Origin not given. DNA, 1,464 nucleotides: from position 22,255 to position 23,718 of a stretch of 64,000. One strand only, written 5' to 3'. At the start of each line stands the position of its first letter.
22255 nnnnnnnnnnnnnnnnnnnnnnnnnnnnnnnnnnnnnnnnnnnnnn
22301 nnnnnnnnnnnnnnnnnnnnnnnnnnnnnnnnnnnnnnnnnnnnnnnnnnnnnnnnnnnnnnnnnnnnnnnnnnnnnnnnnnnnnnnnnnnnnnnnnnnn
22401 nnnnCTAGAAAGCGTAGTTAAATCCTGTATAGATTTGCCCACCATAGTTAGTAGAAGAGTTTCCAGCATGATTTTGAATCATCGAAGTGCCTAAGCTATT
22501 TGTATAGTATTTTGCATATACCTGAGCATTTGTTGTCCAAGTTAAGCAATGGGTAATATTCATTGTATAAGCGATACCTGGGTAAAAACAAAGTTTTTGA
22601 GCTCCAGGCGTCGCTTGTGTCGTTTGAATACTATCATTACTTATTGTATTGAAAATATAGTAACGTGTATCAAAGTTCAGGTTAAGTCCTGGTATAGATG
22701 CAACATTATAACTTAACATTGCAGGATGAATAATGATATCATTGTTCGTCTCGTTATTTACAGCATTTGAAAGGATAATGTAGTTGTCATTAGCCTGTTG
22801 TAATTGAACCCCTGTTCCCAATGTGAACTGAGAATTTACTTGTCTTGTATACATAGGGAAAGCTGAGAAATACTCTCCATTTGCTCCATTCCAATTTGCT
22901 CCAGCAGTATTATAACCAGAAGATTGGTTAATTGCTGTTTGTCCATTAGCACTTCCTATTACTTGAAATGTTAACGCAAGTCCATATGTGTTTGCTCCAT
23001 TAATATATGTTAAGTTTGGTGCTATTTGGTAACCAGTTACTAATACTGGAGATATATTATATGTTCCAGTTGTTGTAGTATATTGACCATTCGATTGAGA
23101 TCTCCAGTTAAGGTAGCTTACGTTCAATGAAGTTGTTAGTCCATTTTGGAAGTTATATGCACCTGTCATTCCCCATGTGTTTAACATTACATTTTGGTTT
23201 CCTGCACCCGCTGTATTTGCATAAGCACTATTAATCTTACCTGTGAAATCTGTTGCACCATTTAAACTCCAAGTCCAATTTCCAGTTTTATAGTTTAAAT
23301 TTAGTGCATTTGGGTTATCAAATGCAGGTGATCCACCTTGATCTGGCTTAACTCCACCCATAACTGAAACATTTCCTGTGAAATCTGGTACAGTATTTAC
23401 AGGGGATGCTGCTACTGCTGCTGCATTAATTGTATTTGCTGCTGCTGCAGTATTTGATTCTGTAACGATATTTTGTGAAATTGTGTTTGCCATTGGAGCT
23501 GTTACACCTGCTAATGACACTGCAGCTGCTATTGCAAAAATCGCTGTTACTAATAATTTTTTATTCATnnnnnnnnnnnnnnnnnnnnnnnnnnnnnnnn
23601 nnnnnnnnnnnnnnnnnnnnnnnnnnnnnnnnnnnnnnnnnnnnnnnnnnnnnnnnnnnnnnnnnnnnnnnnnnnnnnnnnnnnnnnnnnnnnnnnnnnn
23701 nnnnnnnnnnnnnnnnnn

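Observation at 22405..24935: Tandem porin-like OMP paralogs; the upstream copy lacks a signal peptide, RBS and promoter space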

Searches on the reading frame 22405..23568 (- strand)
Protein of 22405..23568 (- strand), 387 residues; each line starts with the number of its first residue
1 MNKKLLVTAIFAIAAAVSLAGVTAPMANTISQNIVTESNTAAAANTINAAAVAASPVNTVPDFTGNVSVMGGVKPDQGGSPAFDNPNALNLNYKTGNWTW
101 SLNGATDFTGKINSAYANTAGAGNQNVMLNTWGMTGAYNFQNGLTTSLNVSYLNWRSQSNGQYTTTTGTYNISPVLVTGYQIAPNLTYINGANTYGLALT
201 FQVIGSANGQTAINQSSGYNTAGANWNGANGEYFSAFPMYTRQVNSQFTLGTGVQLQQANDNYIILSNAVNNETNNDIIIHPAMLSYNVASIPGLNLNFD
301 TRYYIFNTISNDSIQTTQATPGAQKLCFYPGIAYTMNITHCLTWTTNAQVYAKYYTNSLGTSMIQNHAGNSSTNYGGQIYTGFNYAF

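Call 7: search_protein_families(library=pfam, proteins=[window:22405-23568:-], max_evalue=1)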
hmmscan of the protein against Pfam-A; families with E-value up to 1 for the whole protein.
window:22405-23568:- (387 aa): 0 families

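Call 9: find_homologous_proteins(query=window:22405-23568:-)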
Query window:22405-23568:- (387 aa): 5 proteins with E <= 0.001 among 5786 candidates.
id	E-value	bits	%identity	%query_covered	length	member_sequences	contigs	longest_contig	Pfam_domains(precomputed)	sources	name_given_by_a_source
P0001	4.9e-247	837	100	100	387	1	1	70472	-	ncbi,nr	ncbi:MAG: hypothetical protein NTX05_06745 [Fusobacteria bacterium]|nr:hypothetical protein [Fusobac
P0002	9.6e-163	559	68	100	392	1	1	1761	-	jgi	-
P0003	4.2e-153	528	66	100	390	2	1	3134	-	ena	-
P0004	1.2e-132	461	64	87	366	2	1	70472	-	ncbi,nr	ncbi:MAG: hypothetical protein NTX05_06750 [Fusobacteria bacterium]|nr:hypothetical protein [Fusobac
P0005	1.1e-115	405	55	100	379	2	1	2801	-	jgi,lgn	-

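Call 11: find_encoding_contigs(protein=P0002, flank=5000)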
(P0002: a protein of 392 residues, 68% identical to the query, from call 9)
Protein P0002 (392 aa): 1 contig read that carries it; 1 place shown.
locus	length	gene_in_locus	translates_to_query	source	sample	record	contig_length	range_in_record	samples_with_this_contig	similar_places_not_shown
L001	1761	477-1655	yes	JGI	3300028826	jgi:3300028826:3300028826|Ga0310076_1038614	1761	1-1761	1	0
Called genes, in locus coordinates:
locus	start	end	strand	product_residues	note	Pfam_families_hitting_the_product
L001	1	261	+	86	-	?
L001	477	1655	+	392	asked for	-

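Call 12: find_encoding_contigs(protein=P0003, flank=5000)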
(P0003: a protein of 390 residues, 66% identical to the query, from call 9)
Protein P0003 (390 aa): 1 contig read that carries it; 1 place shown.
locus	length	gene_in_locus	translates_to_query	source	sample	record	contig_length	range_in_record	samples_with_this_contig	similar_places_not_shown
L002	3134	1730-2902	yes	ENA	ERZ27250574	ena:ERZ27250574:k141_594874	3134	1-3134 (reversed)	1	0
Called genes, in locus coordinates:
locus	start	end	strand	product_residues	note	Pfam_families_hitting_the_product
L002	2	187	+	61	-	?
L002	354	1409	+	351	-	-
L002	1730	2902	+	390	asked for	-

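Call 13: find_encoding_contigs(protein=P0005, flank=5000)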
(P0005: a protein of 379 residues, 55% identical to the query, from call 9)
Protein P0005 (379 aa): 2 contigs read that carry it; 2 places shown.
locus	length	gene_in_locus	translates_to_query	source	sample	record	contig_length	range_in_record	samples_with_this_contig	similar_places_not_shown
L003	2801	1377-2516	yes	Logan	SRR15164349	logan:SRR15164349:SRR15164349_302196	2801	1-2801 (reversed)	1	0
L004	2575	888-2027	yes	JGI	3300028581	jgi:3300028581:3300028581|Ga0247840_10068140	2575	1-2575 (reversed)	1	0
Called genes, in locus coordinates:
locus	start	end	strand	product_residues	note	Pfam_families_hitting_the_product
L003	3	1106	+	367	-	?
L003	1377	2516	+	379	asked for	-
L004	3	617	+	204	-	?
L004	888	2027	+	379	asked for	-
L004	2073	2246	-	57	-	-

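Call 20: search_protein_families(library=ncbifam, proteins=[window:22405-23568:-, L002:354-1409:+], max_evalue=1)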
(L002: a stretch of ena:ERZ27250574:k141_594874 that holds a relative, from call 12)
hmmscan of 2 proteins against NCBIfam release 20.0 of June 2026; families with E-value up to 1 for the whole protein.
window:22405-23568:- (387 aa): 0 families

L002:354-1409:+ (351 aa): 0 families

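Call 32: find_related_loci(query=A1, collection=genome_contigs, flank=6000)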
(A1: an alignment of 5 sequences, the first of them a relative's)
Query A1 (387 aa) in genome_contigs; peptide patterns used: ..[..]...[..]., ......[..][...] (x = any residue, [..] = any of these).
60 stretches matched a pattern, but none encodes a relative of the query by tblastn (E <= 1e-3).

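Call 33: find_related_loci(query=A1, collection=metagenome_contigs, flank=6000)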
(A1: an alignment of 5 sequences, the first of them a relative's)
Query A1 (387 aa) in metagenome_contigs; peptide patterns used: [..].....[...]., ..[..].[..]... (x = any residue, [..] = any of these).
258 stretches matched a pattern; 3 encode a relative of the query (tblastn E <= 1e-3); 3 distinct loci.
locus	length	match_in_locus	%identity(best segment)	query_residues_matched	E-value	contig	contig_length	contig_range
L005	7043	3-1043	67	45-387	6e-135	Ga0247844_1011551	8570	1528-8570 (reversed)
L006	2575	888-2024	55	1-387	3e-111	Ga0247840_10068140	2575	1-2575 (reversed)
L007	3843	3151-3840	61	1-235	1e-75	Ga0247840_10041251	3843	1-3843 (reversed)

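Call 39: search_protein_representatives(alignment_id=A1)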
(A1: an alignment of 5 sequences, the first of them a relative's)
Query: 5 sequences, 382 profile positions. Proteins with E-value up to 0.001 (for the whole library): 3; up to 1e-10: 2; up to 1e-30: 2. The best 3 are listed.
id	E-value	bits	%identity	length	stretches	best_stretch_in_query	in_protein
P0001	4.4e-208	707.2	-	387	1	1-382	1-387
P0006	2.7e-56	207.5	-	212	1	148-355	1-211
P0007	1.7e-07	47.0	-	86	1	57-127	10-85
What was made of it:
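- On Outer-membrane beta-barrel (porin-like) protein: The family has only 5 clusters among 5.8e9 proteins and 3 representatives among 1.84e9 (calls 9, 39).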

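Call 45: predict_structure(alignment_id=A1)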
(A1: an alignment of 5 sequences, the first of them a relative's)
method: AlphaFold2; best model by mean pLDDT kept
length: 387 residues; sequences in the alignment: 5
mean_pLDDT: 28.9   pTM: 0.27
mean pLDDT of the five models: 28.9, 28.3, 27.4, 25.2, 24.8
residues with pLDDT >= 90: 0; 70-90: 0; 50-70: 4; < 50: 383
segments of 3 or more residues with pLDDT < 50: 1-95, 98-139, 142-387
pLDDT, mean of each block of 10 residues (from residue 1): 26 23 22 21 23 25 26 22 32 44 39 31 38 45 46 42 38 39 40 36 34 25 25 25 24 21 20 23 24 27 27 27 24 24 25 25 21 22 22
secondary structure, 60 per line:
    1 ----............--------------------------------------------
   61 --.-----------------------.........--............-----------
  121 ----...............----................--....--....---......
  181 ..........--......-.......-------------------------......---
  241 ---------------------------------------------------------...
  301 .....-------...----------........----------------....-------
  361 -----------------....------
elements in order: H5-16 E87-95 E98-109 E125-139 E144-159 E162-165 E168-171 E175-190 E193-198 E200-206 E232-237 E298-305 E326-333 E350-353 E378-381

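Call 56: search_solved_structures(query=A1, max_evalue=10)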
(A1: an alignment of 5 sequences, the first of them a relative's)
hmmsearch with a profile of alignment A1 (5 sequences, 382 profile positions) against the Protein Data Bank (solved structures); distinct sequences matched with E-value up to 10: 1.
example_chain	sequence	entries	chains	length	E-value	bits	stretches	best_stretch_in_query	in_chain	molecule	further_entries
3rby_A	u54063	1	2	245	0.56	12.3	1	107-168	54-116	Uncharacterized protein YLR301W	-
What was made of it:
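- On Outer-membrane beta-barrel (porin-like) protein: No Pfam, NCBIfam or PDB-sequence match (calls 7, 20, 56).
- Closest known: General diffusion porins and other 14-18-stranded outer-membrane beta-barrels. Different: No sequence match to any Pfam, NCBIfam or PDB family (calls 7, 20, 56).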

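Call 62: find_encoding_contigs(protein=P0007, flank=6000)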
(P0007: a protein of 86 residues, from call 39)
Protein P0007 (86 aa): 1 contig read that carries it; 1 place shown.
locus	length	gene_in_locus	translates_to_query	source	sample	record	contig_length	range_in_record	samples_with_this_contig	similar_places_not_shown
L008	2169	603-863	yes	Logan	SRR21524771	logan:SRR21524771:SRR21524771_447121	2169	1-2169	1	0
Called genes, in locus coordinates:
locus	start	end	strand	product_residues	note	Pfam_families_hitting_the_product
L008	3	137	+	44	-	?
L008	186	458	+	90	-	-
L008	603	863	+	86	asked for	-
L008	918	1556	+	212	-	-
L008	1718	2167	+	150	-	?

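Call 63: find_encoding_contigs(protein=P0006, flank=6000)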
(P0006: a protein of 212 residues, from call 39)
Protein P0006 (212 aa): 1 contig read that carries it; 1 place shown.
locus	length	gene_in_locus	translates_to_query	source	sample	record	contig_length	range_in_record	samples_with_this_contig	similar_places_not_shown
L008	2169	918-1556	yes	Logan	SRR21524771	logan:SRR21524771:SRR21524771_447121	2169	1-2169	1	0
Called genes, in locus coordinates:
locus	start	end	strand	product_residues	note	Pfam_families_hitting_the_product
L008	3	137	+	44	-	?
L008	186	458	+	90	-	-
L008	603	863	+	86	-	-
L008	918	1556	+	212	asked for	-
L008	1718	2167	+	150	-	?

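Call 73: list_cluster_members(proteins=[P0004, P0001, L008:1718-2167:+])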
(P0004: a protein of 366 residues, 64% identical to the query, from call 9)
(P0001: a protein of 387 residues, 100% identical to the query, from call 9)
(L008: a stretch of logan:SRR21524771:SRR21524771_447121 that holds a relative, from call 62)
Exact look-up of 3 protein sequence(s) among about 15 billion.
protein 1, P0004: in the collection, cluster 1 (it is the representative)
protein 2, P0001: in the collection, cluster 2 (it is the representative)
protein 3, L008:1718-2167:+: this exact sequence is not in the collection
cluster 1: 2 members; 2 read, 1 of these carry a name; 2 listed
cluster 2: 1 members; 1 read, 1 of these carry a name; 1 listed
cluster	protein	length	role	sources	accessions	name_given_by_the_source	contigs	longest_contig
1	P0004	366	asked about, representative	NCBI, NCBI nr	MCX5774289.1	MAG: hypothetical protein NTX05_06750 [Fusobacteria bacterium] | hypothetical protein [Fusobacteriota bacterium]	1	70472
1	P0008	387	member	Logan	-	-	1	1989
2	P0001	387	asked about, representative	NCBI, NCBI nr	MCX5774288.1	MAG: hypothetical protein NTX05_06745 [Fusobacteria bacterium] | hypothetical protein [Fusobacteriota bacterium]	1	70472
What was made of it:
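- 22405..23568 (-): Copy 1 (c1). Intact 387-aa precursor of the orphan OMP-like family, and the likely major expressed member. This is NCBI MCX5774288.1 (call 73).
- On Silent-cassette gene-conversion system: Only two proteins of this MAG are in the database (calls 9, 73).
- P0008 (387 aa) falls in the same 90% identity cluster as the window's 366-aa protein (call 73).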

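Call 75: find_encoding_contigs(protein=P0008, flank=6000)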
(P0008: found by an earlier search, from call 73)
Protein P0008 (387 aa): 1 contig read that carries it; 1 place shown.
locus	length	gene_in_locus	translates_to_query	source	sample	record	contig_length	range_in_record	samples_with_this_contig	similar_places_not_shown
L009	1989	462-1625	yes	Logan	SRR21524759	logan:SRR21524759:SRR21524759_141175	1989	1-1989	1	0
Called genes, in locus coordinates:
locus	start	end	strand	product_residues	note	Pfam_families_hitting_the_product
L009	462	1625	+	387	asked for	-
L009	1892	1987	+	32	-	?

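Call 91: predict_structure(alignment_id=A7)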
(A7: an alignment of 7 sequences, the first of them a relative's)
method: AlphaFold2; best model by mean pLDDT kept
length: 387 residues; sequences in the alignment: 7
mean_pLDDT: 35.2   pTM: 0.35
mean pLDDT of the five models: 35.2, 29.9, 27.5, 27.0, 25.2
residues with pLDDT >= 90: 0; 70-90: 1; 50-70: 52; < 50: 334
segments of 3 or more residues with pLDDT < 50: 1-94, 105-133, 155-175, 198-233, 244-387
pLDDT, mean of each block of 10 residues (from residue 1): 26 24 24 22 24 24 30 25 33 53 43 31 39 53 63 47 37 50 62 50 31 33 34 48 43 36 25 26 26 27 27 30 30 34 34 32 28 34 33
secondary structure, 60 per line:
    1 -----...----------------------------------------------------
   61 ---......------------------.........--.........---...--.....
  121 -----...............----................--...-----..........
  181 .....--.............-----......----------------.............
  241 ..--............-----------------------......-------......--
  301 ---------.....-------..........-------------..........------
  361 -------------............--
elements in order: E64-69 E88-96 E99-107 E111-113 H116-120 E126-140 E145-160 E171-185 E188-200 H206-211 E228-242 E245-256 E280-285 E293-298 H310-314 E322-331 E345-354 E374-385
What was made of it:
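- On Outer-membrane beta-barrel (porin-like) protein: Two AlphaFold2 runs gave pLDDT 28.9 and 35.2 (calls 45, 91).
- Tried and rejected: Two AlphaFold2 runs had low confidence (calls 45, 91).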

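Call 93: fold_search(model_id=the predicted structure, library=pdb)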
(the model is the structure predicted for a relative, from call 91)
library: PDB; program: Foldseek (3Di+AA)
matches with E <= 10: 587; with E <= 0.001: 0
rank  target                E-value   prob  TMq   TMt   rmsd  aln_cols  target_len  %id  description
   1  6ehd                  1.6e-03  1.00  0.30  0.36   4.1       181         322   10  OmpT (in-vitro folded), an outer membrane protein of Vibrio cholerae (released 2018-04-25)
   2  5mdo_A                3.8e-03  1.00  0.30  0.34   3.5       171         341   13  Crystal structure of in vitro folded Chitoporin VhChip from Vibrio harveyi (crystal form I) (released 2017-12-20)
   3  2r8a_A                5.0e-03  0.89  0.23  0.24  13.6       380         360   10  Crystal structure of the long-chain fatty acid transporter FadL mutant delta N8 (released 2008-09-23)
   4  5mdq_A                5.5e-03  1.00  0.30  0.33   3.5       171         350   13  Crystal structure of outer membrane expressed Chitoporin VhChip from Vibrio harveyi (released 2017-12-20)
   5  7eqm_A                8.0e-03  1.00  0.30  0.35   3.5       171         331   13  Apo Truncated VhChiP (Delta 1-19) (released 2022-08-10)
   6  4v3h_A                8.4e-03  1.00  0.32  0.39  10.7       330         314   12  Crystal structure of CymA from Klebsiella oxytoca (released 2015-06-03)
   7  2jqy_MODEL_1_A        1.1e-02  0.97  0.29  0.39  18.0       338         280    9  Outer Membrane Protein G (released 2007-10-09)
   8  6wim                  1.4e-02  0.99  0.32  0.24  16.2       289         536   10  CdiB from Escherichia coli (released 2020-11-04)
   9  5nup_A                1.6e-02  0.97  0.27  0.30  12.5       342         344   11  Structural basis for maintenance of bacterial outer membrane lipid asymmetry (released 2017-10-25)
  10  2r4l_C                1.6e-02  0.82  0.26  0.24  18.7       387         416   12  Crystal structure of the long-chain fatty acid transporter FadL mutant P34A (released 2008-09-16)
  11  9h80_M                1.7e-02  0.96  0.29  0.28  10.6       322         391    8  Structure of the outer membrane exopolysaccharide transporter PelBC (released 2025-06-11)
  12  5iv9_A                1.9e-02  0.30  0.19  0.11  19.2       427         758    9  The LPS Transporter LptDE from Klebsiella pneumoniae, full-length (released 2016-05-18)
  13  3dwn_A                2.1e-02  0.85  0.26  0.24  19.2       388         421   12  Crystal structure of the long-chain fatty acid transporter FadL mutant A77E/S100R (released 2008-12-16)
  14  3wi5                  2.2e-02  1.00  0.28  0.34   5.6       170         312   15  Crystal structure of the Loop 7 mutant PorB from Neisseria meningitidis serogroup B (released 2014-01-01)
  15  3pgs_B                2.6e-02  0.84  0.27  0.25  20.3       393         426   12  Phe3Gly mutant of EcFadL (released 2011-05-25)
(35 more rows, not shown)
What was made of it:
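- On Outer-membrane beta-barrel (porin-like) protein: The Foldseek top hits are all OM barrels or OM beta-barrel complexes, but weak (call 93).
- Closest known: General diffusion porins and other 14-18-stranded outer-membrane beta-barrels. Same: All of the top fold matches listed (best 50) are outer-membrane barrels or OM beta-barrel complexes (calls 91, 93).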
